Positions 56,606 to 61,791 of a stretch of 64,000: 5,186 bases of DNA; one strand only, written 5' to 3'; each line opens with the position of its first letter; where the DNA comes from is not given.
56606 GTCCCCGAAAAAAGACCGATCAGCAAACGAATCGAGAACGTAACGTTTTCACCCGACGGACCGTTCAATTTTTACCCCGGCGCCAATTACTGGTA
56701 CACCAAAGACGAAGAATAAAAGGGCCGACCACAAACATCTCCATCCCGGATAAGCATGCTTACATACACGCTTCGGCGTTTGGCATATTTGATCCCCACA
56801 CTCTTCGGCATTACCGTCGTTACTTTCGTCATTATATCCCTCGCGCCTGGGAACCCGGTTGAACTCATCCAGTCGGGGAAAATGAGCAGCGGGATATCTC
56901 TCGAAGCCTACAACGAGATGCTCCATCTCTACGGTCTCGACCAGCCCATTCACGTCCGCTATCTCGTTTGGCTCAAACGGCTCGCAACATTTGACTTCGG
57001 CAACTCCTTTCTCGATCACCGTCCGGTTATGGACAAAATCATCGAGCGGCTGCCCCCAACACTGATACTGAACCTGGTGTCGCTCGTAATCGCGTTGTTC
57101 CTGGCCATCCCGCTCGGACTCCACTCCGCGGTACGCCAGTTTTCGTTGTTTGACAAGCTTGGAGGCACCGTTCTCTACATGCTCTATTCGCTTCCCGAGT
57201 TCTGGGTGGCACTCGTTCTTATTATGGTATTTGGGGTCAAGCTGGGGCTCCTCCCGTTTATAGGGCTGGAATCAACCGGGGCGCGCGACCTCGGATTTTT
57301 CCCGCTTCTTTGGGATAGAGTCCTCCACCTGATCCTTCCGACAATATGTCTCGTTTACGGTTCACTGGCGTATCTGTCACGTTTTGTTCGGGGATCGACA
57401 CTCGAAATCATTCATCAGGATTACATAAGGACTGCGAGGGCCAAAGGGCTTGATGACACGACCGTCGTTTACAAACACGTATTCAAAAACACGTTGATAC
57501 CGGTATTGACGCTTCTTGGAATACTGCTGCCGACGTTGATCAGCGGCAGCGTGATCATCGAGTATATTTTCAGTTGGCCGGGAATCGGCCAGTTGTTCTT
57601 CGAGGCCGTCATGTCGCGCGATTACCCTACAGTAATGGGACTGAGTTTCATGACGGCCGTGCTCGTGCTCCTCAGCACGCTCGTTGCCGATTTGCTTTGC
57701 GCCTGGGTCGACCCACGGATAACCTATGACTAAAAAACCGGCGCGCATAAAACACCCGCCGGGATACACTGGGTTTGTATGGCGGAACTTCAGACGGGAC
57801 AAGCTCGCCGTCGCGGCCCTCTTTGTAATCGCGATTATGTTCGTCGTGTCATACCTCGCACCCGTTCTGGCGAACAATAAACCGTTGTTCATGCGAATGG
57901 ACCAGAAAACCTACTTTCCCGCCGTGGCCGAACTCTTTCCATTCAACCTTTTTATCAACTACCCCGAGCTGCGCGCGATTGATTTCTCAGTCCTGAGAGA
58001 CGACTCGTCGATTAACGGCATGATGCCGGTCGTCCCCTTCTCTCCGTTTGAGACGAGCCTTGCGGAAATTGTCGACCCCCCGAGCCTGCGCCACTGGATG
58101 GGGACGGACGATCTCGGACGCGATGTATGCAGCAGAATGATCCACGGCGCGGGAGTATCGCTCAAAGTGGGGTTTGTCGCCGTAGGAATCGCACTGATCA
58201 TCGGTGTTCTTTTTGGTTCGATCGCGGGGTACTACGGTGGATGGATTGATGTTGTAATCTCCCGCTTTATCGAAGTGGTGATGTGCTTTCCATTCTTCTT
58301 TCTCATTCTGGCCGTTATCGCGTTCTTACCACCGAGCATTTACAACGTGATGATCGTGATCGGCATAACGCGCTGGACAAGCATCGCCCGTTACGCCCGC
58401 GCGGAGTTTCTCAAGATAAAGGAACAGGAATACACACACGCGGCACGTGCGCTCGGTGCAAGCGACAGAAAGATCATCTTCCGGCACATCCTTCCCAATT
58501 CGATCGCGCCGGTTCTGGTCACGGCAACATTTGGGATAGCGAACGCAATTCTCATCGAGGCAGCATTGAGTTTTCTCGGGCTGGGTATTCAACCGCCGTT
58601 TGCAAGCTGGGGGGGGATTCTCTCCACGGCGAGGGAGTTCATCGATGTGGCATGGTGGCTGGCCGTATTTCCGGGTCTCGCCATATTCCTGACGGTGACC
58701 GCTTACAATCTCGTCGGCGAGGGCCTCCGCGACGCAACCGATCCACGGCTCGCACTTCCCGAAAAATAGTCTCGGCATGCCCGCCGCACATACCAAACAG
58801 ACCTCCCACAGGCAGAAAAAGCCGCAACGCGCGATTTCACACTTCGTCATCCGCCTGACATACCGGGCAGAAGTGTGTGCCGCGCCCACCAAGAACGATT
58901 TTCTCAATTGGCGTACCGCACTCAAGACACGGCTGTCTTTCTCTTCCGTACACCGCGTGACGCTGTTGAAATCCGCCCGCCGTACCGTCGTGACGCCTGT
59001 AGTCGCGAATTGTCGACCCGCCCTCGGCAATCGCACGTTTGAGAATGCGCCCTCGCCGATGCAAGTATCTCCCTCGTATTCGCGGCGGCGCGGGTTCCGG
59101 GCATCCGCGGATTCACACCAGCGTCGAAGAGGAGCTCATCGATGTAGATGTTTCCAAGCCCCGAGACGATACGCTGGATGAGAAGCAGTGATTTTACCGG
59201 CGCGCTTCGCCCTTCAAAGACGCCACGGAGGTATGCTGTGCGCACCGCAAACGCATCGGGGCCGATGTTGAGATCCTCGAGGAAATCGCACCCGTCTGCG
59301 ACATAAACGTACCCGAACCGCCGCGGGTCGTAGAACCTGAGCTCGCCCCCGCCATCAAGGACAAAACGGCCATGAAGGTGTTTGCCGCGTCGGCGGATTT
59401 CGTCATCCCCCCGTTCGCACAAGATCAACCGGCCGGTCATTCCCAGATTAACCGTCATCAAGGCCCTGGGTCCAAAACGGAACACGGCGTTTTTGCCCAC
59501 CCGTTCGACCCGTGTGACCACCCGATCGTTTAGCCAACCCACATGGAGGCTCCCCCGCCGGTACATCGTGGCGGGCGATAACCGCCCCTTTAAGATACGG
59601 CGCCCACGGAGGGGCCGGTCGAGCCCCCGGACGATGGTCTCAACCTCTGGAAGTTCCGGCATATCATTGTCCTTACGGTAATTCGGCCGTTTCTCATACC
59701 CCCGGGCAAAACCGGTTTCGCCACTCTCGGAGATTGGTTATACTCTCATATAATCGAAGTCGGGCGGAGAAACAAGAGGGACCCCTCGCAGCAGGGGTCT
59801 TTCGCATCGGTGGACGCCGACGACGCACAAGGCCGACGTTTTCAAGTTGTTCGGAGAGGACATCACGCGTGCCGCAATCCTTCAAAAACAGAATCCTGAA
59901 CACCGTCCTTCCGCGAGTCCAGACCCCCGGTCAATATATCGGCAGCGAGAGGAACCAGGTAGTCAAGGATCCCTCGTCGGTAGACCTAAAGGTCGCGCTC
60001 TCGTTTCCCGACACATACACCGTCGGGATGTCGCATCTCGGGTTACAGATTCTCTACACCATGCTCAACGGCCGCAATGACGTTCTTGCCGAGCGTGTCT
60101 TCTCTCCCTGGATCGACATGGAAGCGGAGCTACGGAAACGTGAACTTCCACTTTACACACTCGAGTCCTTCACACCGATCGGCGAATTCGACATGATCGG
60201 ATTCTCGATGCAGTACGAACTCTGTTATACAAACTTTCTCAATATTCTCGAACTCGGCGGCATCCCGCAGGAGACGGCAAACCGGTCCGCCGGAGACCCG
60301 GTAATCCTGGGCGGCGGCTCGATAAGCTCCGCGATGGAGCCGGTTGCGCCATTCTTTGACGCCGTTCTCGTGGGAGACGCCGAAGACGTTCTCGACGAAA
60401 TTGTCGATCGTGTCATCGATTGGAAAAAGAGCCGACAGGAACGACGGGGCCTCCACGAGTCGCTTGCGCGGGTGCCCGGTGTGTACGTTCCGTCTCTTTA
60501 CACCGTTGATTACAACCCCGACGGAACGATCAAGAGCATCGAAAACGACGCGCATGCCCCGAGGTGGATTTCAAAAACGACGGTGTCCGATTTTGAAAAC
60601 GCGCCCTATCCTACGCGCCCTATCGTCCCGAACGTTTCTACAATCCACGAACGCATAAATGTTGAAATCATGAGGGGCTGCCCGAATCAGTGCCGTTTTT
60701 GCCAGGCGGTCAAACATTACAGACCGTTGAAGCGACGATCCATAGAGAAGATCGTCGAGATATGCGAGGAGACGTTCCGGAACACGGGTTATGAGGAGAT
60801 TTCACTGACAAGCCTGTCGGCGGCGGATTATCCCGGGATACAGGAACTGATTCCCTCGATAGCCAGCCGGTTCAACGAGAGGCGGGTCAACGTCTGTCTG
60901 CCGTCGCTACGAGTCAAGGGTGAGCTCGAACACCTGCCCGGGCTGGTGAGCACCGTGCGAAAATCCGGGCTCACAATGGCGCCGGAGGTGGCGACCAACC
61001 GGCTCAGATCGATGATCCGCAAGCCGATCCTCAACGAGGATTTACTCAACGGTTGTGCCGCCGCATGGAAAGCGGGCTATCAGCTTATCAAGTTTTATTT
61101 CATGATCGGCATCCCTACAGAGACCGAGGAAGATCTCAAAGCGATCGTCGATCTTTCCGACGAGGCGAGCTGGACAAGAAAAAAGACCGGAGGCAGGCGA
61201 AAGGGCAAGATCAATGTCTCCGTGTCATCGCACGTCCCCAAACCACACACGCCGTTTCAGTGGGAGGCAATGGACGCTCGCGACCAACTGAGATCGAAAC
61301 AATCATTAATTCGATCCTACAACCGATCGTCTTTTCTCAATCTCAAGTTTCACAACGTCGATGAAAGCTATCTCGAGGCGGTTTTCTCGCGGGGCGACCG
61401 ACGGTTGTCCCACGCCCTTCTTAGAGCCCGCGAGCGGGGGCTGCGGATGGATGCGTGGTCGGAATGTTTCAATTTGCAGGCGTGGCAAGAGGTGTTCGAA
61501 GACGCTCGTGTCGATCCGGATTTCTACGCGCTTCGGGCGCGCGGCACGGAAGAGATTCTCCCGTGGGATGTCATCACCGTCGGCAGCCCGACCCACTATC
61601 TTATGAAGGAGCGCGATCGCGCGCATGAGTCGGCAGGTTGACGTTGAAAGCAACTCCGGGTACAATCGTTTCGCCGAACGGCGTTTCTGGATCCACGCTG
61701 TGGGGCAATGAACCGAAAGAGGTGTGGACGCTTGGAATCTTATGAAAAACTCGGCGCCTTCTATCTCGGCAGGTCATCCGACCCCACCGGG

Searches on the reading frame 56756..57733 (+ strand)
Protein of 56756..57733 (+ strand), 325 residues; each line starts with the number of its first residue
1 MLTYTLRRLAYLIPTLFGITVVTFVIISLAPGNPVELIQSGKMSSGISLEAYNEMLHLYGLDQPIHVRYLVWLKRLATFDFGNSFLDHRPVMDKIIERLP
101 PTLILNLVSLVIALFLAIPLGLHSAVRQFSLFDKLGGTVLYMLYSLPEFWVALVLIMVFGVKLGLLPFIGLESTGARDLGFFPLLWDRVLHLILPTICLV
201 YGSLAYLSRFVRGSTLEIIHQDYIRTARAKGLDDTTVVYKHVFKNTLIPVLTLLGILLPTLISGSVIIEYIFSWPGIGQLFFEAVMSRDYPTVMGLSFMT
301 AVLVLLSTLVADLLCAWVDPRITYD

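Call 9: search_protein_families(library=pfam, proteins=[window:56756-57733:+], max_evalue=0.001)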
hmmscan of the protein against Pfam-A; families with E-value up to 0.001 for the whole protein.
window:56756-57733:+ (325 aa): 2 families
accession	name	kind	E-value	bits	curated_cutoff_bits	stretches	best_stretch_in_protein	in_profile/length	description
PF00528.27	BPD_transp_1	-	2.3e-38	132.2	26.4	1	117-323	1-183/184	Binding-protein-dependent transport system inner membrane component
PF19300.4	BPD_transp_1_N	-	5.7e-10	39.8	23.8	1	1-105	1-113/114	Binding-prot-dependent transport system membrane comp, N-term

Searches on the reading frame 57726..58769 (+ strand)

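Call 72: search_protein_families(library=pfam, proteins=[window:57726-58769:+], max_evalue=0.0001)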
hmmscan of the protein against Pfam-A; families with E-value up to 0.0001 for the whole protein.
window:57726-58769:+ (347 aa): 2 families
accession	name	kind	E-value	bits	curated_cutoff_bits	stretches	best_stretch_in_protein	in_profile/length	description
PF00528.27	BPD_transp_1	-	4.4e-29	102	26.4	1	160-342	1-182/184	Binding-protein-dependent transport system inner membrane component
PF12911.12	OppC_N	-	4.9e-09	36.4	23.9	1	18-53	6-41/53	N-terminal TM domain of oligopeptide transport permease C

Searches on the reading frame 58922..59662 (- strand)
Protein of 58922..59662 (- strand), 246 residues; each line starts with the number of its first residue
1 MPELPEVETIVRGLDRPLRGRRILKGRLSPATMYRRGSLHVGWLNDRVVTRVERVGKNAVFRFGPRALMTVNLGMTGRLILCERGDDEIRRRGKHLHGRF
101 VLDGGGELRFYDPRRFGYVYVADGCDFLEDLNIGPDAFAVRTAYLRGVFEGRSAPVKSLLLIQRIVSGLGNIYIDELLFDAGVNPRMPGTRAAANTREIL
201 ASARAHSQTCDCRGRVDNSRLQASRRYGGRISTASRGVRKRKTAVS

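Call 72: search_protein_families(library=pfam, proteins=[window:58922-59662:-], max_evalue=0.0001)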
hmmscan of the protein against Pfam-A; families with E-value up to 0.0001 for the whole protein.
window:58922-59662:- (246 aa): 2 families
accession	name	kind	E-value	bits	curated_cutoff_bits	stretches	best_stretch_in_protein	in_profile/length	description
PF01149.29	Fapy_DNA_glyco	-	1.9e-24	87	25.5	1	1-119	1-117/117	Formamidopyrimidine-DNA glycosylase N-terminal domain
PF06831.19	H2TH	-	3.5e-12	46.6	34.7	1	140-198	10-68/93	Formamidopyrimidine-DNA glycosylase H2TH domain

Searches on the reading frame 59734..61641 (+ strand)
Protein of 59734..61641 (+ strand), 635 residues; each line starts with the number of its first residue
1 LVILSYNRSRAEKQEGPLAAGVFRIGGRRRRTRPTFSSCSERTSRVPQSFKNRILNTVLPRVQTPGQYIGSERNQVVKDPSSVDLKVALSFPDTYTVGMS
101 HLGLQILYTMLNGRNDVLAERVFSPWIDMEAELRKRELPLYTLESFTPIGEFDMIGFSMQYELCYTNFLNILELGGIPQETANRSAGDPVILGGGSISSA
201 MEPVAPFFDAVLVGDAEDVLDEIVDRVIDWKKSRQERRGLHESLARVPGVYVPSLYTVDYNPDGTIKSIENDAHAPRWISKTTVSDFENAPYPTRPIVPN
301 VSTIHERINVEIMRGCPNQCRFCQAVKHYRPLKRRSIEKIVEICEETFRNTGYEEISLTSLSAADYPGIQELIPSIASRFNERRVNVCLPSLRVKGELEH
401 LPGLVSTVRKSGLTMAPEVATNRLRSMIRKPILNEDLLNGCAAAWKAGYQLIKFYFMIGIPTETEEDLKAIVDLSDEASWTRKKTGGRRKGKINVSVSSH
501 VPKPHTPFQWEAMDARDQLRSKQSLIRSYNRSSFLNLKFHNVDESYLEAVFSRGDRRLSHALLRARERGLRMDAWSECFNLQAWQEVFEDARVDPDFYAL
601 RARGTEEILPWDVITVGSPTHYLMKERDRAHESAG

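Call 72: search_protein_families(library=pfam, proteins=[window:59734-61641:+], max_evalue=0.0001)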
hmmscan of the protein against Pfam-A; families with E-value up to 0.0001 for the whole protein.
window:59734-61641:+ (635 aa): 2 families
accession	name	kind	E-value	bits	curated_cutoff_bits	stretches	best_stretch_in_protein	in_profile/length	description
PF19864.5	Radical_SAM_N2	-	6.6e-55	185.1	29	1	103-253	1-151/151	Radical SAM proteins, N-terminal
PF04055.27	Radical_SAM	-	1.6e-17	64.6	29.5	1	310-474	1-165/166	Radical SAM superfamily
